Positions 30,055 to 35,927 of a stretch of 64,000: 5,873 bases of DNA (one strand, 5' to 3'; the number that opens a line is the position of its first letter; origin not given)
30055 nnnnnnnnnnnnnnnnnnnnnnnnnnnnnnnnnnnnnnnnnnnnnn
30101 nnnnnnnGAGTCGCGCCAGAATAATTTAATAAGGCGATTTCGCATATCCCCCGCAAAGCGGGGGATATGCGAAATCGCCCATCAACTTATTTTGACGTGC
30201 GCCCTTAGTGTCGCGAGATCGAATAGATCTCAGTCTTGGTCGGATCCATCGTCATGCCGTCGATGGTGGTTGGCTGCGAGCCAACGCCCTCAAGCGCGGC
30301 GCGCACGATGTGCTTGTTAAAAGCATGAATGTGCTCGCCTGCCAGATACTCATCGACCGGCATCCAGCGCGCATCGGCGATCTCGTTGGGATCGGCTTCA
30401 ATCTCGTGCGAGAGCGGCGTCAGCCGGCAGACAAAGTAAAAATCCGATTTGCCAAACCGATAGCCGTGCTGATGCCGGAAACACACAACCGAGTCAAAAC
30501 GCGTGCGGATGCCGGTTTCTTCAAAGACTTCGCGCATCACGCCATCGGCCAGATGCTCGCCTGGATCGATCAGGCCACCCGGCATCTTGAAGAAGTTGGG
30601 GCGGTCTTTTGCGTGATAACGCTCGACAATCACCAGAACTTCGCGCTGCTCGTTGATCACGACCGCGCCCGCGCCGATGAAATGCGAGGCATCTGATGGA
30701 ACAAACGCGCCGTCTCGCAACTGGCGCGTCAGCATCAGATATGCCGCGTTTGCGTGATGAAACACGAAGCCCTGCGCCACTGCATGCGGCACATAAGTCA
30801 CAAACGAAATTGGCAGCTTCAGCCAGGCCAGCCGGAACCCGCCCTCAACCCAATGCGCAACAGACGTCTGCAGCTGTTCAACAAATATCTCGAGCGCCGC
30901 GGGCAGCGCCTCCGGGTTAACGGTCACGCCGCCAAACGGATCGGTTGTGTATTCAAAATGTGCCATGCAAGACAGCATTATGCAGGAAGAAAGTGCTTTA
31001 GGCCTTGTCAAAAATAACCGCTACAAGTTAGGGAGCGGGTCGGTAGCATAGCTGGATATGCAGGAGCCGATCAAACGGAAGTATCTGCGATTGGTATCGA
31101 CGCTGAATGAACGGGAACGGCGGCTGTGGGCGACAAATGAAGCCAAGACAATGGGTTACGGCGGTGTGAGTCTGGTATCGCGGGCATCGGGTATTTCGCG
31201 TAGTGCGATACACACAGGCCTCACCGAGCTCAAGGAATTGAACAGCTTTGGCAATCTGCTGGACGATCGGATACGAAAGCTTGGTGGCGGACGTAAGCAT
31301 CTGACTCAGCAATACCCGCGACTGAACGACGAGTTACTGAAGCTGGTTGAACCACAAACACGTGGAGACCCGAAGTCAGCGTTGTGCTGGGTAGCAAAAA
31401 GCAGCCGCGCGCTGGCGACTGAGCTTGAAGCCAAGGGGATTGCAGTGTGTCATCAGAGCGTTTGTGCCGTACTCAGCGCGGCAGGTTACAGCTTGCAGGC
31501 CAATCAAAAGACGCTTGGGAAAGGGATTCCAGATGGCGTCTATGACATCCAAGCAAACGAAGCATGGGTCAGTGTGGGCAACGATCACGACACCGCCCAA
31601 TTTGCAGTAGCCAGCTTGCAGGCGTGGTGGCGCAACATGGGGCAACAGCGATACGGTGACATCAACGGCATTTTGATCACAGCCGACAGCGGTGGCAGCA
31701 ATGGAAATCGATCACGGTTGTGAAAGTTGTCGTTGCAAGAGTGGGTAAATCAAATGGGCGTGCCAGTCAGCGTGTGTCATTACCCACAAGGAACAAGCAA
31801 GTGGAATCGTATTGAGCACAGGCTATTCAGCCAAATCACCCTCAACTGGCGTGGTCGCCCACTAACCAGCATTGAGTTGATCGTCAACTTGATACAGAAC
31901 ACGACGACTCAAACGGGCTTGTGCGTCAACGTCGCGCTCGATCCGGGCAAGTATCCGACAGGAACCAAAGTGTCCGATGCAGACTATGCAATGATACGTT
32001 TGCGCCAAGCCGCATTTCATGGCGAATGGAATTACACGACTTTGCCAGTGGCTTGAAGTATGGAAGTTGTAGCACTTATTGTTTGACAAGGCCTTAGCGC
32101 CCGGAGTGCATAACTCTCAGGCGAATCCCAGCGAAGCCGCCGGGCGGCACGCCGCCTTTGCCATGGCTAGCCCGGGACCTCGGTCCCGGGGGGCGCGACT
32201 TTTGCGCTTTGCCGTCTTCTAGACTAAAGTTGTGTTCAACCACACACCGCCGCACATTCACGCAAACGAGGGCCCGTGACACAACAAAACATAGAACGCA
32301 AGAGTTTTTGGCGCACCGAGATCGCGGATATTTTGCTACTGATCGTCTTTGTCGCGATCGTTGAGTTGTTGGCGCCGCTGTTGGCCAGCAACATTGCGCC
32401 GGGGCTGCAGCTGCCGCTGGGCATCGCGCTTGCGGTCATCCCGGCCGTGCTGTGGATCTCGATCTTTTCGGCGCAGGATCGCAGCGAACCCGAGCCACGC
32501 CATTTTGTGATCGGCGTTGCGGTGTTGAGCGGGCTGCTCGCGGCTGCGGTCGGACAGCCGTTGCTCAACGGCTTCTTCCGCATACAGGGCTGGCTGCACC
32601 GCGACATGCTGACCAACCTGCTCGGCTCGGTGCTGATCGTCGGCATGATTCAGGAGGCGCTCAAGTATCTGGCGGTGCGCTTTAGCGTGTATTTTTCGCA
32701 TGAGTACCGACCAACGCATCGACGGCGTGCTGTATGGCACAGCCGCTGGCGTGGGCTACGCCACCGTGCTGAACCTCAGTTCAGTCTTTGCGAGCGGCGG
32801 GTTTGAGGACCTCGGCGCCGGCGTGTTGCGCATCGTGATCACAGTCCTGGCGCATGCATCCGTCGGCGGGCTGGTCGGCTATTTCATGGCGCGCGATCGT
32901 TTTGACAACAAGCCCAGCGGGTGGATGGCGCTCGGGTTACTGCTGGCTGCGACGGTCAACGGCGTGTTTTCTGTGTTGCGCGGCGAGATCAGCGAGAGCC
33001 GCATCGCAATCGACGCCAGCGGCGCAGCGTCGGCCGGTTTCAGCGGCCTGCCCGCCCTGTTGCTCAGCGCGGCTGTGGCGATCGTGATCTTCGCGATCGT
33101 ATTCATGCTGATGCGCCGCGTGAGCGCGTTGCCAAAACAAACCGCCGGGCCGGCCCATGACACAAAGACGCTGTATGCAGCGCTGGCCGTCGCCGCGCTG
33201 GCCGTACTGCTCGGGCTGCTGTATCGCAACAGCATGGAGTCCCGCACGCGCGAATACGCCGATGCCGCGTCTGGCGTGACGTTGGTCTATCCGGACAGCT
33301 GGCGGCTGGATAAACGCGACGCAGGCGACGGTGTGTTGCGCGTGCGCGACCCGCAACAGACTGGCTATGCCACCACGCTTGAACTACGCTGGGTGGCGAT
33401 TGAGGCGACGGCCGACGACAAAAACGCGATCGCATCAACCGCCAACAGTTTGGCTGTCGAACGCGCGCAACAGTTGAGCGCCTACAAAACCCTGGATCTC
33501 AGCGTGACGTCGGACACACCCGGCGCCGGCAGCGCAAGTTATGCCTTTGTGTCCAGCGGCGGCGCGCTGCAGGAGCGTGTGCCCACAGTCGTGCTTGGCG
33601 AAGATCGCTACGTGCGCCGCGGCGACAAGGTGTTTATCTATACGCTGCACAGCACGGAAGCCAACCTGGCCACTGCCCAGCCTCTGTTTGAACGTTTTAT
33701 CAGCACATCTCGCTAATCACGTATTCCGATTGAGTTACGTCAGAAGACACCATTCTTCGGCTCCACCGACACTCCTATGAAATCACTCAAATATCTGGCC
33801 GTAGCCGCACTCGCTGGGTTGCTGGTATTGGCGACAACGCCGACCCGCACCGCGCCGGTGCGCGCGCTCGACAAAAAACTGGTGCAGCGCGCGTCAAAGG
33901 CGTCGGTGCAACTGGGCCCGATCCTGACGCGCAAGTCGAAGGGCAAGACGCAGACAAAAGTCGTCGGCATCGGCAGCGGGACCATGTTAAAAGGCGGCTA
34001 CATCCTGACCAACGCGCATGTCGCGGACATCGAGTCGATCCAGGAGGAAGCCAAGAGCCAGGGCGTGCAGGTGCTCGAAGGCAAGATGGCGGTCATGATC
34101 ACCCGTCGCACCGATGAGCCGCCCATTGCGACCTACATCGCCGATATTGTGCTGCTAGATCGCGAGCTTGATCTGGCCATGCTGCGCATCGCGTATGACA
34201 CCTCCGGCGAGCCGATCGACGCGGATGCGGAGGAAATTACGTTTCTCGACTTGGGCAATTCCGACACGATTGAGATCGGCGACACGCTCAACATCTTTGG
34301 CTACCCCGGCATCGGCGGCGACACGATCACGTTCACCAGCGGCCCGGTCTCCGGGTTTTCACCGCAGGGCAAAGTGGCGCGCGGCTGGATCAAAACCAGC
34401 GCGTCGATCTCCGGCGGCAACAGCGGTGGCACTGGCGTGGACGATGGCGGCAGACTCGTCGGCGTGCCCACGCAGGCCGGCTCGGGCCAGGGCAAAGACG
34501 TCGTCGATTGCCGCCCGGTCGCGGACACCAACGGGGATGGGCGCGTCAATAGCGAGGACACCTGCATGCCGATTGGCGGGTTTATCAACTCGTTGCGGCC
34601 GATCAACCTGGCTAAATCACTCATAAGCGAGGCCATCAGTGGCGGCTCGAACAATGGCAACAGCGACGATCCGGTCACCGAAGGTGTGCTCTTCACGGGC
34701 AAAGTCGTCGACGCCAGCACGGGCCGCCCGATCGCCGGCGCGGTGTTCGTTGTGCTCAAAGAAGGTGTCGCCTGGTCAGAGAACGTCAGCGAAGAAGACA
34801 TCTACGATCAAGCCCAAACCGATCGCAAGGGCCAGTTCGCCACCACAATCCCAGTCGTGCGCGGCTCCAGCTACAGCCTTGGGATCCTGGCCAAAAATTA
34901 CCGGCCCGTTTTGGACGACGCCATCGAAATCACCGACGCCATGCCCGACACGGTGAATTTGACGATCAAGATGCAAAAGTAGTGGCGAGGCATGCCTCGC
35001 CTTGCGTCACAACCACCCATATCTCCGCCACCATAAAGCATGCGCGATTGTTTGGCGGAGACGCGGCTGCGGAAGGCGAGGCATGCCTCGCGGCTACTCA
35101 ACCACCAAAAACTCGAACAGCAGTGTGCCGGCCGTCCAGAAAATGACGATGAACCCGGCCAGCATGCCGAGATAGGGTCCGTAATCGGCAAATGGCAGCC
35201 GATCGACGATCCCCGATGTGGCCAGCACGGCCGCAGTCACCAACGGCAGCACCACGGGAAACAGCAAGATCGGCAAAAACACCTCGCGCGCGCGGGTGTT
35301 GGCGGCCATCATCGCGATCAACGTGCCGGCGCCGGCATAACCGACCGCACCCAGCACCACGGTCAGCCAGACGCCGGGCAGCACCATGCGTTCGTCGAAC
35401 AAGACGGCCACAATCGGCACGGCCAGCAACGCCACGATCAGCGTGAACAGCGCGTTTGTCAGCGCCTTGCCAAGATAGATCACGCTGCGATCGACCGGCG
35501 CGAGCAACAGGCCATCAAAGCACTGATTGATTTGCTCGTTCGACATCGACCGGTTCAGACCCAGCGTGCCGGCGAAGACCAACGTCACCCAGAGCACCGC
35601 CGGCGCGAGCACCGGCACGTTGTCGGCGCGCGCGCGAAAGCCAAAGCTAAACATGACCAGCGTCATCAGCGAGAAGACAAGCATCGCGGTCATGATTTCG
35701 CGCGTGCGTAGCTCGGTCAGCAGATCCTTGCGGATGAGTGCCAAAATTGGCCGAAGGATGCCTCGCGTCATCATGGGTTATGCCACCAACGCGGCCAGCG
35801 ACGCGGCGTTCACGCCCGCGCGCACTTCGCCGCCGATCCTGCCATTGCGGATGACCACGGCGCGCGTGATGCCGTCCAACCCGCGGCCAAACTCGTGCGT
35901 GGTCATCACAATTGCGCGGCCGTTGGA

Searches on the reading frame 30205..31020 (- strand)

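Call 83: search_protein_families(library=pfam, proteins=[window:30205-31020:-], max_evalue=0.001)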
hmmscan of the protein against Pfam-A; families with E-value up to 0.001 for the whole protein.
window:30205-31020:- (271 aa): 2 families
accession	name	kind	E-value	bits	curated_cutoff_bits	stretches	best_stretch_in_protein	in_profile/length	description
PF18290.7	Nudix_hydro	-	2.1e-22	79.4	26.5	1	22-101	1-80/80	Nudix hydrolase domain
PF00293.34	NUDIX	-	5.4e-22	78.7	21.1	1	115-230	4-122/134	NUDIX domain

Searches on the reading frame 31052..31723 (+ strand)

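Call 83: search_protein_families(library=pfam, proteins=[window:31052-31723:+], max_evalue=0.001)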
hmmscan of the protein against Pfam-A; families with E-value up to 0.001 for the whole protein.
window:31052-31723:+ (223 aa): 1 family
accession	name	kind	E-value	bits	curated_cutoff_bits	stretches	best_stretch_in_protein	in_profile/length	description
PF07592.17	DDE_Tnp_ISAZ013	-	6.2e-41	140.8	26.9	2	153-223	129-199/308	Rhodopirellula transposase DDE domain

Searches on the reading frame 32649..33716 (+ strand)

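Call 50: search_protein_families(library=pfam, proteins=[window:32649-33716:+])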
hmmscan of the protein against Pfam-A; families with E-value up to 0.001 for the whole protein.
window:32649-33716:+ (355 aa): 1 family
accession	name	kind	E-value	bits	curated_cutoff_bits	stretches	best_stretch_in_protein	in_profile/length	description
PF13367.11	PrsW-protease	-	3e-09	37.1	23.5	1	13-113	66-176/196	PrsW family intramembrane metalloprotease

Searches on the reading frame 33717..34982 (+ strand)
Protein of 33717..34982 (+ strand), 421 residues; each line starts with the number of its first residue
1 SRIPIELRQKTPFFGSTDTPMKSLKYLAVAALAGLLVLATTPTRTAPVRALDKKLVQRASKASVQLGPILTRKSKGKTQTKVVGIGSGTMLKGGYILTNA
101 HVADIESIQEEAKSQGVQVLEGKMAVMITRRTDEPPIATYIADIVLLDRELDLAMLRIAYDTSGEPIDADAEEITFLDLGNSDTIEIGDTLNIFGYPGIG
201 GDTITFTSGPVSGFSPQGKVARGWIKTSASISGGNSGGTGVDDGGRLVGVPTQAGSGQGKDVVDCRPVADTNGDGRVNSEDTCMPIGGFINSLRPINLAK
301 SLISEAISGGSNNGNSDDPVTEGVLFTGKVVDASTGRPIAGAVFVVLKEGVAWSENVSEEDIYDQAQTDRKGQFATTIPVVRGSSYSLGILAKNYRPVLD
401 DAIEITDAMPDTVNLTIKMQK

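Call 50: search_protein_families(library=pfam, proteins=[window:33717-34982:+])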
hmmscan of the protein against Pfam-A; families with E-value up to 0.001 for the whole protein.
window:33717-34982:+ (421 aa): 3 families
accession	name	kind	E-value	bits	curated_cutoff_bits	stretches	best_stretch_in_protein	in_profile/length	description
PF13365.12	Trypsin_2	-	2.8e-21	77.2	27.6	1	86-250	1-144/144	Trypsin-like peptidase domain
PF13620.12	CarboxypepD_reg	-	7e-06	26.7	32.3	1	327-417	3-81/82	Carboxypeptidase regulatory-like domain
PF00089.32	Trypsin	-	0.00019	21.7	20.6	1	87-255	28-200/220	Trypsin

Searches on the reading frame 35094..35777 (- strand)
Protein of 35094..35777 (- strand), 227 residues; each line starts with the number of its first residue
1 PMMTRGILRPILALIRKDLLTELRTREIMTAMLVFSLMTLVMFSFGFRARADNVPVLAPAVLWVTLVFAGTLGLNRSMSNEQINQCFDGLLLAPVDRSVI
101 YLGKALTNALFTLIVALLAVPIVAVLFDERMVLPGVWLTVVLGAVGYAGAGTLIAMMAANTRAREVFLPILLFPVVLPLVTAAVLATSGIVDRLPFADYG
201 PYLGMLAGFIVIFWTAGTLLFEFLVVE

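Call 51: search_protein_families(library=pfam, proteins=[window:35094-35777:-])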
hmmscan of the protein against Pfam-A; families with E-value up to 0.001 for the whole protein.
window:35094-35777:- (227 aa): 2 families
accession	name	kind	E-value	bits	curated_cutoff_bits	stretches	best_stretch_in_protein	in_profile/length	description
PF03379.19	CcmB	-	8.7e-26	91.1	24.9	1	12-212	2-200/215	CcmB protein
PF01061.29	ABC2_membrane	-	1.6e-09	38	26.9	1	11-177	3-175/211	ABC-2 type transporter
